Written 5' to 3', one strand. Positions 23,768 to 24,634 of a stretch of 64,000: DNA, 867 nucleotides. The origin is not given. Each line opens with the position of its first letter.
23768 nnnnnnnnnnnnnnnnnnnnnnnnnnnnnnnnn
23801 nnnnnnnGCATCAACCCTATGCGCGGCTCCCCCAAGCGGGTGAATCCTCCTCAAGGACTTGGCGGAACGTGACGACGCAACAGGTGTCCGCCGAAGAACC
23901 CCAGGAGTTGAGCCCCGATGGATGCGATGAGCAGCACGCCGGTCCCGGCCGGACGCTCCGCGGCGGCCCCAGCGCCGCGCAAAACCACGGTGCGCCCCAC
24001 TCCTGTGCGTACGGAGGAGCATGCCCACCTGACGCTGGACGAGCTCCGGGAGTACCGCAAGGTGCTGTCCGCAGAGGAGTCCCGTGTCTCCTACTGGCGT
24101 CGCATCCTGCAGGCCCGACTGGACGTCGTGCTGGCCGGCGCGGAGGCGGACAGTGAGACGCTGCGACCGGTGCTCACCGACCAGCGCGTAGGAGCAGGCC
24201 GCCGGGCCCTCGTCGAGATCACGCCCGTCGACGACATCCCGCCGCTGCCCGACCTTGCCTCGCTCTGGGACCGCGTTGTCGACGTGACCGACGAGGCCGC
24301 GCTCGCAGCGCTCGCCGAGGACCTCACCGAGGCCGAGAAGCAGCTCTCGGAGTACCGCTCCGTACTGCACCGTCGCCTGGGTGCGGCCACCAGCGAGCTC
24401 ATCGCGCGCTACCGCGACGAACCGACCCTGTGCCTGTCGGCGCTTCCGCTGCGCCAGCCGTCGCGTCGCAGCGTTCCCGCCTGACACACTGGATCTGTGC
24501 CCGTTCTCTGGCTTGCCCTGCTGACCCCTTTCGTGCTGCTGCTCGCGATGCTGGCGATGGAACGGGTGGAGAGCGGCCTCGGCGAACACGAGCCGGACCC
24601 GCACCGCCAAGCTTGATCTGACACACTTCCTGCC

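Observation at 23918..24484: RsiG-like protein with one canonical and one degenerate c-di-GMP-binding motif, next to crp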

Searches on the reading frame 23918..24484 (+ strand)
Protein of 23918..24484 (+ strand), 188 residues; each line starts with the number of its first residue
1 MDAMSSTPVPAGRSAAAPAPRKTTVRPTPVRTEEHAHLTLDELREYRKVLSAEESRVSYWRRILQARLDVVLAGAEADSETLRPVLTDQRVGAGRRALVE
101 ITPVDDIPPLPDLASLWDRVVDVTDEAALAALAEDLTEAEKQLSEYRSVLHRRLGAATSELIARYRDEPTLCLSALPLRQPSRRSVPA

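Call 4: search_protein_families(library=pfam, proteins=[window:23918-24484:+], max_evalue=0.01)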
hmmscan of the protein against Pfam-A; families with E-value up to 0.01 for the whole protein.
window:23918-24484:+ (188 aa): 1 family
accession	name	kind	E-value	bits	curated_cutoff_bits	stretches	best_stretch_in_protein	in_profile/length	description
PF22802.1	RsiG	-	1.6e-15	57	27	1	32-76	4-48/65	RsiG-like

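Call 5: search_protein_families(library=ncbifam, proteins=[window:23918-24484:+], max_evalue=0.01)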
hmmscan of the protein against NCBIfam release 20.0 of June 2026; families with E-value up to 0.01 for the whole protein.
window:23918-24484:+ (188 aa): 0 families

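Call 6: search_solved_structures(query=window:23918-24481:+, max_evalue=10, show_alignments=3)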
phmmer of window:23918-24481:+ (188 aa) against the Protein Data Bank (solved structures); distinct sequences matched with E-value up to 10: 11.
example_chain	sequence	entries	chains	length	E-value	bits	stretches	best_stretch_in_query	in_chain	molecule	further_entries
6pfj_T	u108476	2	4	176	0.00067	23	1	19-167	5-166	AmfC protein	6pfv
7lq2_B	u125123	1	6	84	0.0012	22.2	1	32-74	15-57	RR RsiG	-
7lq3_B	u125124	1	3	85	0.0012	22.2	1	32-74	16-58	RsiG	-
7lq4_D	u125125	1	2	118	0.0029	20.9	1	31-73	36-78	RsiG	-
9fqr_Qu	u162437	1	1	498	0.041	17.2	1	44-151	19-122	Dynein regulatory complex subunit 2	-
1ya9_A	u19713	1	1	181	0.069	16.4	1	126-165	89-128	Apolipoprotein E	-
8uzp_M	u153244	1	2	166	0.086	16.1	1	128-165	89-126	stem_mimetic_01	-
8j07_2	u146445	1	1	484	0.12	15.7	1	45-152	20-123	Dynein regulatory complex subunit 2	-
7c7s_A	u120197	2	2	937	0.24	14.7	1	28-75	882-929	Gamma-aminobutyric acid type B receptor subunit 1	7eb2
6uo8_A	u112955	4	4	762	0.96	12.7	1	28-71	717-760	Gamma-aminobutyric acid type B receptor subunit 1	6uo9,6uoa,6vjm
4pas_A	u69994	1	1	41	1.7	11.9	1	31-67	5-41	Gamma-aminobutyric acid type B receptor subunit 1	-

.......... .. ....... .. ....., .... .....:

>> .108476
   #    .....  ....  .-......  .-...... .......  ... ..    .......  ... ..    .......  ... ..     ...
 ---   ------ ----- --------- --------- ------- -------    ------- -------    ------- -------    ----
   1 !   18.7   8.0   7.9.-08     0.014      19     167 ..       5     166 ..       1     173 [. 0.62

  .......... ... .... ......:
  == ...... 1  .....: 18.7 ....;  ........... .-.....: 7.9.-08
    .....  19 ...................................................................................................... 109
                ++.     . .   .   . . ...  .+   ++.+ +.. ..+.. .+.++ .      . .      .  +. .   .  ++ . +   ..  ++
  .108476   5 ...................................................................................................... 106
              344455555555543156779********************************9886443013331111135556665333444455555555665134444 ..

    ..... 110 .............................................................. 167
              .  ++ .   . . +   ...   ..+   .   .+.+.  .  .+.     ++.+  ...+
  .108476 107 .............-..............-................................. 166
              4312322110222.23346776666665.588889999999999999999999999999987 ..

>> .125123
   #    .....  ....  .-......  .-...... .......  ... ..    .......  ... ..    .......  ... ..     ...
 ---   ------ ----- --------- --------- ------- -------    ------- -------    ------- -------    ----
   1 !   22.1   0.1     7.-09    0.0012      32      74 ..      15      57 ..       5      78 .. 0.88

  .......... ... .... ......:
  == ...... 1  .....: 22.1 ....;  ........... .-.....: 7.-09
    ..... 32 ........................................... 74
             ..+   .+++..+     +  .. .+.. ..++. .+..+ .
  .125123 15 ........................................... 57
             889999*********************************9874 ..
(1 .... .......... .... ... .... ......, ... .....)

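Call 7: find_homologous_proteins(query=window:23918-24481:+, max_evalue=0.001)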
Query window:23918-24481:+ (188 aa): 1797 proteins with E <= 0.001 among 6055 candidates; the best 120 are listed.
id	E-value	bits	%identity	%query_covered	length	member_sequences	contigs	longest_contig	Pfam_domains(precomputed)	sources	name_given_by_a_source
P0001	2.4e-111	387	100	100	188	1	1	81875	PF22802.2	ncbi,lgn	-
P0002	2.1e-89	316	80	100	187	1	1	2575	PF22802.2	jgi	jgi:hypothetical protein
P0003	8.8e-89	314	84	97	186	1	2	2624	PF22802.2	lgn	-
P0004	1.1e-88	314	82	100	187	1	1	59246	PF22802.2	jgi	jgi:hypothetical protein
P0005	1.8e-88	313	84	100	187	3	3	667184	PF22802.2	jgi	jgi:hypothetical protein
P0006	4.1e-88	312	81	100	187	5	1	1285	PF22802.2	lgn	-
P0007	6.0e-88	311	77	100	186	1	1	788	PF22802.2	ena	-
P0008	7.3e-88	311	79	100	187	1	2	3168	PF22802.2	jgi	jgi:hypothetical protein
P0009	1.3e-87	310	80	100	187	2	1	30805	PF22802.2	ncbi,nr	ncbi:MAG TPA: hypothetical protein VM097_00360 [Mycobacteriales bacterium]|nr:hypothetical protein [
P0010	1.5e-87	310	80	100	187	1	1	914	PF22802.2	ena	-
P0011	2.7e-87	309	80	100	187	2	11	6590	PF22802.2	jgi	jgi:hypothetical protein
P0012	9.7e-87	307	80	100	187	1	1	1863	PF22802.2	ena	-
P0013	1.3e-86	307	80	100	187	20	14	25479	PF22802.2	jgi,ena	jgi:hypothetical protein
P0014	1.4e-86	307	80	100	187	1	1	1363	PF22802.2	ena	-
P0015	1.7e-86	307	79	100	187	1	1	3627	PF22802.2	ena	-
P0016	2.3e-86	306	79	100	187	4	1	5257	PF22802.2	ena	-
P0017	2.4e-86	306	79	100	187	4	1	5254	PF22802.2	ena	-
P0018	5.9e-86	305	77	100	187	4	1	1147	PF22802.2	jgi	jgi:hypothetical protein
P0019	2.3e-84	300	81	94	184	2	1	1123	PF22802.2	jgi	jgi:hypothetical protein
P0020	4.8e-84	299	79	90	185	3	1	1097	PF22802.2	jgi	-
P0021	5.6e-84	298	78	100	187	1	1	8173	PF22802.2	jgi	jgi:hypothetical protein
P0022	5.8e-84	298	77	100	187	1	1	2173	PF22802.2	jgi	jgi:hypothetical protein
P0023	8.8e-83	294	80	100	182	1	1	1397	PF22802.2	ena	-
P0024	1.4e-82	294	76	100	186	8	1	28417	PF22802.2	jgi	jgi:hypothetical protein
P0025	2.5e-82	293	76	100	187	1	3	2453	PF22802.2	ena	-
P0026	4.7e-82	292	77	98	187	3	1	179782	PF22802.2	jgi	jgi:hypothetical protein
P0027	2.0e-81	290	77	89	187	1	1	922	PF22802.2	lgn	-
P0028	1.1e-80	288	74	100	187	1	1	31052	PF22802.2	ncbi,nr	ncbi:MAG TPA: hypothetical protein VMZ11_03010 [Mycobacteriales bacterium]|nr:hypothetical protein [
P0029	2.1e-80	287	77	98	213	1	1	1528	PF22802.2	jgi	jgi:hypothetical protein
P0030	6.0e-80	285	76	89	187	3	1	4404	PF22802.2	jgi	jgi:hypothetical protein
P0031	4.9e-79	282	75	89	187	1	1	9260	PF22802.2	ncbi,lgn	ncbi:MAG: hypothetical protein WCD35_13690 [Mycobacteriales bacterium]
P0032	2.1e-78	280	84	87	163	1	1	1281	PF22802.2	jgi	jgi:hypothetical protein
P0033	3.0e-78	280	73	98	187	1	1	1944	PF22802.2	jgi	jgi:hypothetical protein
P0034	3.6e-78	279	80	87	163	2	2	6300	PF22802.2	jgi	jgi:hypothetical protein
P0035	1.5e-77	277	74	100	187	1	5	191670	PF22802.2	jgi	jgi:hypothetical protein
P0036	1.7e-77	277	73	100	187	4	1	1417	PF22802.2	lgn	-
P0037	2.4e-77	277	73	100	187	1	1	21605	PF22802.2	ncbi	-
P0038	4.9e-77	276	71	100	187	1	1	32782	PF22802.2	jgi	jgi:outer membrane protein TolC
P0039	5.0e-77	276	74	98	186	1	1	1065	PF22802.2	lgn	-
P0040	8.4e-77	275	73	100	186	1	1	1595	PF22802.2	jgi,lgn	jgi:hypothetical protein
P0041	9.8e-77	275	73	100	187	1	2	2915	PF22802.2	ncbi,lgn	ncbi:MAG: RsiG family protein [Mycobacteriales bacterium]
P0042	2.9e-76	273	72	100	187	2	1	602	PF22802.2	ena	-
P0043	4.4e-76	273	77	92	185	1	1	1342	PF22802.2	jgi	jgi:hypothetical protein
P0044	7.1e-76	272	77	90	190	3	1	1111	PF22802.2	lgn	-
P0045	1.1e-75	271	71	100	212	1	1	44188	PF22802.2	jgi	jgi:hypothetical protein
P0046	1.5e-75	271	73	97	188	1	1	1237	PF22802.2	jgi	jgi:hypothetical protein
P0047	1.5e-75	271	74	97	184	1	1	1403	PF22802.2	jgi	jgi:hypothetical protein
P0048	1.8e-75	271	73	100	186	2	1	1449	PF22802.2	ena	-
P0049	4.2e-75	269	77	88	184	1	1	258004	PF22802.2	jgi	jgi:hypothetical protein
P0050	5.1e-75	269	71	98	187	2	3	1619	PF22802.2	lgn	-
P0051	5.2e-75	269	73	96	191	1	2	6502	PF22802.2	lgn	-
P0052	9.6e-75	268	77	88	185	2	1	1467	PF22802.2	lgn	-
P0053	1.0e-74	268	72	100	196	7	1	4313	PF22802.2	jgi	jgi:hypothetical protein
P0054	1.9e-74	267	75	94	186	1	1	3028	PF22802.2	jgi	jgi:hypothetical protein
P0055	2.7e-74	267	72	100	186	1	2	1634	PF22802.2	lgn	-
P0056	3.7e-74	266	72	100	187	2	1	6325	PF22802.2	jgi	jgi:hypothetical protein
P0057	4.2e-74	266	75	84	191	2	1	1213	PF22802.2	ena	-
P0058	8.0e-74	265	78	89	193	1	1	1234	PF22802.2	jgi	-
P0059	8.8e-74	265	76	82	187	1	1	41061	PF22802.2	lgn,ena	-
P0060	9.9e-74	265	75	91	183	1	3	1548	PF22802.2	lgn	-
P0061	1.2e-73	265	75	86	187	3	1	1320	PF22802.2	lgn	-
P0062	1.3e-73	265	75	94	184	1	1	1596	PF22802.2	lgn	-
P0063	1.3e-73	265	71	97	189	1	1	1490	PF22802.2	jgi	jgi:hypothetical protein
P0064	2.7e-73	264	75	91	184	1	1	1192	PF22802.2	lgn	-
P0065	2.8e-73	264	70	99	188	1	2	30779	PF22802.2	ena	-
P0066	3.3e-73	263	71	100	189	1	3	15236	PF22802.2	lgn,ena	-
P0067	4.9e-73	263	73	87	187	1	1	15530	PF22802.2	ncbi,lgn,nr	ncbi:MAG: hypothetical protein JWM02_3492 [Frankiales bacterium]|nr:hypothetical protein [Frankiales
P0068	8.3e-73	262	70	100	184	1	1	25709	PF22802.2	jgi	-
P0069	9.1e-73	262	73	92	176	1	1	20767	PF22802.2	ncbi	-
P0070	1.2e-72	261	71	100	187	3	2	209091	PF22802.2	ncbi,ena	-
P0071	1.5e-72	261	74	98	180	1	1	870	PF22802.2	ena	-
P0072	2.3e-72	261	73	94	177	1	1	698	PF22802.2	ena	-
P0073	2.7e-72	260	70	100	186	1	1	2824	PF22802.2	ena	-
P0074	3.3e-72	260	73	90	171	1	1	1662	PF22802.2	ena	-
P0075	3.7e-72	260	69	100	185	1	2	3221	PF22802.2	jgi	jgi:hypothetical protein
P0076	5.4e-72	259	72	89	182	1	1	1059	PF22802.2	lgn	-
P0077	7.3e-72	259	69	100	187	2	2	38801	PF22802.2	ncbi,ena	-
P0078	8.5e-72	259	76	89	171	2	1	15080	PF22802.2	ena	-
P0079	1.1e-71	258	68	100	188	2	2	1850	PF22802.2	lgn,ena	-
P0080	1.8e-71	258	73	94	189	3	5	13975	PF22802.2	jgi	jgi:hypothetical protein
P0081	2.0e-71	258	69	89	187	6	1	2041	PF22802.2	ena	-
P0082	2.1e-71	257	78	86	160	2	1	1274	PF22802.2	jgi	-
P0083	2.3e-71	257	73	88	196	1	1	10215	PF22802.2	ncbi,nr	ncbi:MAG: hypothetical protein JWM40_1077 [Frankiales bacterium]|nr:hypothetical protein [Frankiales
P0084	2.4e-71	257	68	100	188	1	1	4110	PF22802.2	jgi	jgi:hypothetical protein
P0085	5.2e-71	256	69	100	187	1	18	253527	PF22802.2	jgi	jgi:hypothetical protein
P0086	5.8e-71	256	73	91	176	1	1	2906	PF22802.2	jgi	jgi:hypothetical protein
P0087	7.3e-71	256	69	100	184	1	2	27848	PF22802.2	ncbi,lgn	-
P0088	7.5e-71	256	68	97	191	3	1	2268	PF22802.2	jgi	jgi:hypothetical protein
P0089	1.1e-70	255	73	94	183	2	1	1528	PF22802.2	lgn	-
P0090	1.9e-70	254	72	89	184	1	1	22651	PF22802.2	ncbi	-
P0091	2.2e-70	254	73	91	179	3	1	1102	PF22802.2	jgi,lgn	jgi:hypothetical protein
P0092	2.3e-70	254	68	99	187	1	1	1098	PF22802.2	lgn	-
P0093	2.6e-70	254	68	100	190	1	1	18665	PF22802.2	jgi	jgi:hypothetical protein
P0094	2.7e-70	254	72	94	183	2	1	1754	PF22802.2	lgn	-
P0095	3.5e-70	253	77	84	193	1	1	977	PF22802.2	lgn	-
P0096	4.6e-70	253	72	89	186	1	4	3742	PF22802.2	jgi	jgi:hypothetical protein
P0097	1.9e-69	251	69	96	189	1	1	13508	PF22802.2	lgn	-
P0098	1.9e-69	251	70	93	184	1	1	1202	PF22802.2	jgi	jgi:hypothetical protein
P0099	2.1e-69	251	72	86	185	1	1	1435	PF22802.2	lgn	-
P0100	3.2e-69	250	72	88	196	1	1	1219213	PF22802.2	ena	-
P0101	4.2e-69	250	72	89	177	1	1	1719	PF22802.2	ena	-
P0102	5.7e-69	250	71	89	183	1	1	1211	PF22802.2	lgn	-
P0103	8.8e-69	249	72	91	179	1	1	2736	PF22802.2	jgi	jgi:hypothetical protein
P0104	9.0e-69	249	68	99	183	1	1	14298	PF22802.2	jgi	jgi:hypothetical protein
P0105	1.5e-68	248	69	95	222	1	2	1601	PF22802.2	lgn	-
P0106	2.7e-68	247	70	93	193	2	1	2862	PF22802.2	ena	-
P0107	3.0e-68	247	68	100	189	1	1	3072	PF22802.2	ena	-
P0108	3.0e-68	247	66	100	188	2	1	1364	PF22802.2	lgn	-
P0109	4.0e-68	247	70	100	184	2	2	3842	PF22802.2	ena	-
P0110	4.3e-68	247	71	94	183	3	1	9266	PF22802.2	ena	-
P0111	4.5e-68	247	69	98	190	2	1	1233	PF22802.2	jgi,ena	jgi:hypothetical protein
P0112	6.8e-68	246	67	98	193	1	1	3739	PF22802.2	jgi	jgi:hypothetical protein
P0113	7.6e-68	246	75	85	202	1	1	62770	PF22802.2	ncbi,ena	-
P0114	1.1e-67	245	65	97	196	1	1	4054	PF22802.2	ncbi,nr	ncbi:MAG: hypothetical protein JWN31_940 [Frankiales bacterium]|nr:hypothetical protein [Frankiales 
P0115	1.1e-67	245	69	98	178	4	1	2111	PF22802.2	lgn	-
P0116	1.2e-67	245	68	99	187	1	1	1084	PF22802.2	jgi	jgi:nucleotide-binding universal stress UspA family protein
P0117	1.4e-67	245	70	90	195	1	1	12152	PF22802.2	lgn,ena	-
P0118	1.8e-67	245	70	88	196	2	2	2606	PF22802.2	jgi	jgi:hypothetical protein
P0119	1.8e-67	245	68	100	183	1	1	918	PF22802.2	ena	-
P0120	2.1e-67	244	75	80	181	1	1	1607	PF22802.2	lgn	-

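Call 8: find_encoding_contigs(protein=window:23918-24481:+, flank=10000, max_places=6)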
Protein window:23918-24481:+ (188 aa): 1 contig read that carries it; 1 place shown.
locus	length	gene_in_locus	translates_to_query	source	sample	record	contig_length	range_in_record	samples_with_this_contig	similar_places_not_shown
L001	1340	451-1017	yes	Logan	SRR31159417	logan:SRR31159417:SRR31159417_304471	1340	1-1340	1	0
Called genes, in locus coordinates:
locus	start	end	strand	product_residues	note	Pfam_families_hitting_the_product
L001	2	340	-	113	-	?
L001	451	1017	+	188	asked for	PF22802:RsiG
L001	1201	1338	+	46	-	?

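Call 13: list_cluster_members(proteins=[P0001, P0041, P0009])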
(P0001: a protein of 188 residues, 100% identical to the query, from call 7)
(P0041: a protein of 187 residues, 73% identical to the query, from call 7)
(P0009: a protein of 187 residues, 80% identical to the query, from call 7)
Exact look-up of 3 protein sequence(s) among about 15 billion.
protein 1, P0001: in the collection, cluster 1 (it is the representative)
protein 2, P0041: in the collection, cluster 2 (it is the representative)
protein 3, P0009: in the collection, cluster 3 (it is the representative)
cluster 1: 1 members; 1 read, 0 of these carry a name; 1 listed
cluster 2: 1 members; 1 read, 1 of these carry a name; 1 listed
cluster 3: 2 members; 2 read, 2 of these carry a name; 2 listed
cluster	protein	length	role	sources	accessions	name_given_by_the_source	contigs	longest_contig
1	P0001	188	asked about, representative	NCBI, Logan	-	-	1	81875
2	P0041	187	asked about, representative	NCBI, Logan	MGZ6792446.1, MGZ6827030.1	MAG: RsiG family protein [Mycobacteriales bacterium]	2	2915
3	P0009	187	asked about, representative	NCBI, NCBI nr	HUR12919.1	MAG TPA: hypothetical protein VM097_00360 [Mycobacteriales bacterium] | hypothetical protein [Mycobacteriales bacterium]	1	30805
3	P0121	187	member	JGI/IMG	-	hypothetical protein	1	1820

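Call 20: search_protein_representatives(protein=window:23918-24481:+)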
Query: 188 residues. Proteins with E-value up to 0.001 (for the whole library): 397; up to 1e-10: 234; up to 1e-30: 58. The best 150 are listed.
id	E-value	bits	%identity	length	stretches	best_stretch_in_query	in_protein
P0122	5.7e-54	199.0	63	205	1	7-183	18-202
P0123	9.3e-53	195.1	63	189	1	23-182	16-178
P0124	2.4e-49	184.0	54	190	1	6-183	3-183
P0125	4.2e-49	183.2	61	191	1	17-179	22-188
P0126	1.5e-48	181.4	56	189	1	11-184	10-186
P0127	2.9e-46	173.9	54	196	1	19-184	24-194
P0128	1.3e-44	168.5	59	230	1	13-179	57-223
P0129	1.1e-43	165.5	58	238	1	21-184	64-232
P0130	1.5e-43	165.2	58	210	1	4-178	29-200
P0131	8.6e-43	162.6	58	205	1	13-178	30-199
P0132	7.9e-42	159.5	56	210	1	13-180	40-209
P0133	1.1e-41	159.1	64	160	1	5-141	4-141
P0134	8.3e-41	156.2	52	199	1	15-180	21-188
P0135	1.1e-40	155.8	54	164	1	29-185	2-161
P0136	7.8e-40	153.0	66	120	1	19-130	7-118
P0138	1.7e-39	151.9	49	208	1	18-179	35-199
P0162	3.3e-34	134.7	46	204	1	5-178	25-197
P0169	2.6e-33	131.8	53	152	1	43-184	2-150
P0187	1.8e-29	119.3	49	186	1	11-180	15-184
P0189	2.3e-29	118.9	48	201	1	4-184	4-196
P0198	5.8e-28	114.4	49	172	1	22-179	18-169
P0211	4.2e-26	108.3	42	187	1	26-179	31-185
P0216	1.2e-25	106.9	44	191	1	25-177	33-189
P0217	1.5e-25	106.5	42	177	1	16-179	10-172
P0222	1.4e-24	103.3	42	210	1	14-180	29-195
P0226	2.6e-24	102.5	46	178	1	31-181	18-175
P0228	4.7e-24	101.7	42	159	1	37-182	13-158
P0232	1.4e-23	100.1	39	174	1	31-176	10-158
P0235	3.3e-23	98.9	41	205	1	19-180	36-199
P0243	1.3e-21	93.8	45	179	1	25-180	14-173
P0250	2.8e-20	89.4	42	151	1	38-178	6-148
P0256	7.7e-20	87.9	39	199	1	8-181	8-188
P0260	2.8e-19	86.1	41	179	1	10-176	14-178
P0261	3.9e-19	85.6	39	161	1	25-177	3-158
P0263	5.1e-19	85.3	41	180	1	37-177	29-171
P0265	8.7e-19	84.5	38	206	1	36-182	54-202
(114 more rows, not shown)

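Call 23: find_related_loci(query=A1, collection=genome_contigs, flank=10000)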
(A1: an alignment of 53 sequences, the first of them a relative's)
Query A1 (188 aa) in genome_contigs; peptide patterns used: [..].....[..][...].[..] (x = any residue, [..] = any of these).
325 stretches matched a pattern; 324 encode a relative of the query (tblastn E <= 1e-3); the best 80 are kept; 80 distinct loci.
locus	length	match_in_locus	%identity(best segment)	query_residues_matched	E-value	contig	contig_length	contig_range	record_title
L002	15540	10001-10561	80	1-188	3e-88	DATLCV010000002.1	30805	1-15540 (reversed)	MAG TPA_asm: Mycobacteriales bacterium isolate SMAG_U14333 k141_3738072, whole genome shotgun sequence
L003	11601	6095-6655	80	1-188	9e-86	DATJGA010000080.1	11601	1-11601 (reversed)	MAG TPA_asm: Mycobacteriales bacterium isolate SMAG_U15474 k141_11169269, whole genome shotgun sequence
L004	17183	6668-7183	73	16-188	3e-78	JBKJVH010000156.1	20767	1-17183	MAG: Mycobacteriales bacterium isolate ant_bin.98 S1Ck117_211401_flag_1_multi_11.0000_len_20767, whole genome shotgun se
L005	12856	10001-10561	71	1-188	4e-78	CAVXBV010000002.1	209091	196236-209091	MAG: uncultured Actinomycetota bacterium isolate MFD02581.bin.1.164 genome assembly, contig: contig_12185, whole genome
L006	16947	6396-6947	69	1-188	8e-77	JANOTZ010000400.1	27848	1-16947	MAG: Frankiales bacterium isolate VAR_39_metabat_200 VAR_39_k141_976988, whole genome shotgun sequence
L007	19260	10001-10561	71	1-188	1e-75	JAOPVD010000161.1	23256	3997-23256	MAG: Frankiales bacterium isolate RYN_139 scaffold_698827, whole genome shotgun sequence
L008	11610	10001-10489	73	22-185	4e-73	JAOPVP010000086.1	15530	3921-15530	MAG: Frankiales bacterium isolate RYN_151 scaffold_1632333, whole genome shotgun sequence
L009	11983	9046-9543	71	22-188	2e-72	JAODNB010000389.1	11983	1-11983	MAG: Frankiales bacterium isolate RYN_107 scaffold_438804, whole genome shotgun sequence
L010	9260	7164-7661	75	22-188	1e-72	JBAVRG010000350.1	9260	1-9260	MAG: Mycobacteriales bacterium isolate MFD00902_ilm_asm_bin6 k127_28218, whole genome shotgun sequence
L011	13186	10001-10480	72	21-180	2e-70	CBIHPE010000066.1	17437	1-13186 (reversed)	MAG TPA_asm: uncultured Frankiales bacterium isolate SRR18156180_metabat2_57 genome assembly, contig: ERZ27336830.1733,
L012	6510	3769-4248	72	21-180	2e-70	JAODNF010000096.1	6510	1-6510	MAG: Frankiales bacterium isolate RYN_111 scaffold_15883, whole genome shotgun sequence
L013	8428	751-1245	70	21-186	1e-70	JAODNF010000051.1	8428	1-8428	MAG: Frankiales bacterium isolate RYN_111 scaffold_2056086, whole genome shotgun sequence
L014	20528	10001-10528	74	12-188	6e-70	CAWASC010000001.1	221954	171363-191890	MAG: uncultured Actinomycetota bacterium isolate MFD02581.bin.1.174 genome assembly, contig: contig_12191, whole genome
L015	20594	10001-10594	62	1-188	2e-69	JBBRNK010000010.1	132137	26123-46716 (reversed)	MAG: Mycobacteriales bacterium isolate La1_metabat2.157 LA1C_B2.157_k141_2855993L_132137_cov_108.8610, whole genome shot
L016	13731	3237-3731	70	21-186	1e-68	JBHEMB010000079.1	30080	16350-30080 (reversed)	MAG: Mycobacteriales bacterium isolate S2_bin.44.orig S2_k141_1615121, whole genome shotgun sequence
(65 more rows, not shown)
